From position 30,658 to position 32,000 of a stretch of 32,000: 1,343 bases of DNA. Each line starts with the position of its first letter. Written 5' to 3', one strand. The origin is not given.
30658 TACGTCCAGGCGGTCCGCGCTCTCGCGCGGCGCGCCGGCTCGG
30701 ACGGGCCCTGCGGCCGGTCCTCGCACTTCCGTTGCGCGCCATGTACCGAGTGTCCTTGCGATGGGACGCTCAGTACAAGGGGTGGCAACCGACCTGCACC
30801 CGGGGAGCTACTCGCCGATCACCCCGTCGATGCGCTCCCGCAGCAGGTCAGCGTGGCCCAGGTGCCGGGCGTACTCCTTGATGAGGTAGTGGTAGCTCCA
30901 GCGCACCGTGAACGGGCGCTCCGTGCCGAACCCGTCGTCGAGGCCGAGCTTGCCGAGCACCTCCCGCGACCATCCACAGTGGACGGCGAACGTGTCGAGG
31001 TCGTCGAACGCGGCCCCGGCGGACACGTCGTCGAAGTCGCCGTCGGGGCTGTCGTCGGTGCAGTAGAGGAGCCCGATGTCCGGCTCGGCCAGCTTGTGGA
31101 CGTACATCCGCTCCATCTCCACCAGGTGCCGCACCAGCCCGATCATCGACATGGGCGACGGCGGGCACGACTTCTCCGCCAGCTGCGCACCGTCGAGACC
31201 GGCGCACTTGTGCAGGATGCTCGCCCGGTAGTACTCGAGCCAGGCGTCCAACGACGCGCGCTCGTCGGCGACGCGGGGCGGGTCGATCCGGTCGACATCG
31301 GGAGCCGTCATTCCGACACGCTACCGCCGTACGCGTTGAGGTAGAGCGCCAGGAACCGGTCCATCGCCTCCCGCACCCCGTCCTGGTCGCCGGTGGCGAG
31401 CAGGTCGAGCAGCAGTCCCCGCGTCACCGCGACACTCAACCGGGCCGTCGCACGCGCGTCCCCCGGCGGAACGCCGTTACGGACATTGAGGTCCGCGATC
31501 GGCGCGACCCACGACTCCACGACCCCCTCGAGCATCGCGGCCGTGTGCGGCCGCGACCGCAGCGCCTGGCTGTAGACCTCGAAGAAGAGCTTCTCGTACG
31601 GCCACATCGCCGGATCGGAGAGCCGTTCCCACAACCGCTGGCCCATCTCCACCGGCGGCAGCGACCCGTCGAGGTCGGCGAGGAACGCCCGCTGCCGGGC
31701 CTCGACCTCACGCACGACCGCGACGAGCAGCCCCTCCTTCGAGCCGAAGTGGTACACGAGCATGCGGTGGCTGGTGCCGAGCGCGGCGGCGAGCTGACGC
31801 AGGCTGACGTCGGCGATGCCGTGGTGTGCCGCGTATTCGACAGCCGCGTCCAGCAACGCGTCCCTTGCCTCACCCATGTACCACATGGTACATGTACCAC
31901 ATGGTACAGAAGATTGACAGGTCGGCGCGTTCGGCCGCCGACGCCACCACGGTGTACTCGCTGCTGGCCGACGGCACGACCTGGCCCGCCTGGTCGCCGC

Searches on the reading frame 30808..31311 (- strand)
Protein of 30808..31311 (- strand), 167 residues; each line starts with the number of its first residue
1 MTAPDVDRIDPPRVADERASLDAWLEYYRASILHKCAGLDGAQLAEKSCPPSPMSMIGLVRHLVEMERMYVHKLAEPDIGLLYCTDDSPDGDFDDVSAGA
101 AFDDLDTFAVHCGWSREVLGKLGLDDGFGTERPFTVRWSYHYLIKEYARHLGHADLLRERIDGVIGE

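Call 17: search_protein_families(library=pfam, proteins=[window:30808-31311:-], max_evalue=0.001)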
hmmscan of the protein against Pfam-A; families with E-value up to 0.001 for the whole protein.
window:30808-31311:- (167 aa): 2 families
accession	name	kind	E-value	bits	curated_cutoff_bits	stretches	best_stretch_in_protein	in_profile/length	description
PF04978.18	MST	-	8.9e-31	107.8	27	1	21-163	2-149/149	Mycothiol-S-transferase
PF12867.12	DinB_2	-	0.00014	22.8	24.8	1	29-153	6-127/128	DinB superfamily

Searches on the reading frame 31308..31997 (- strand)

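Call 17: search_protein_families(library=pfam, proteins=[window:31308-31997:-], max_evalue=0.001)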
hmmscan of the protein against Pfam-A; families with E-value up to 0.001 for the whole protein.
window:31308-31997:- (229 aa): 2 families
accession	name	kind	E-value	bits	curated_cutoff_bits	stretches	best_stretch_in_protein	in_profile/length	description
PF00440.29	TetR_N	-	2.3e-12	46.9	24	1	48-94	1-47/47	Bacterial regulatory proteins, tetR family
PF17940.6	TetR_C_31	-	5.3e-06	27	27.4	1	141-217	30-106/107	Tetracyclin repressor-like, C-terminal domain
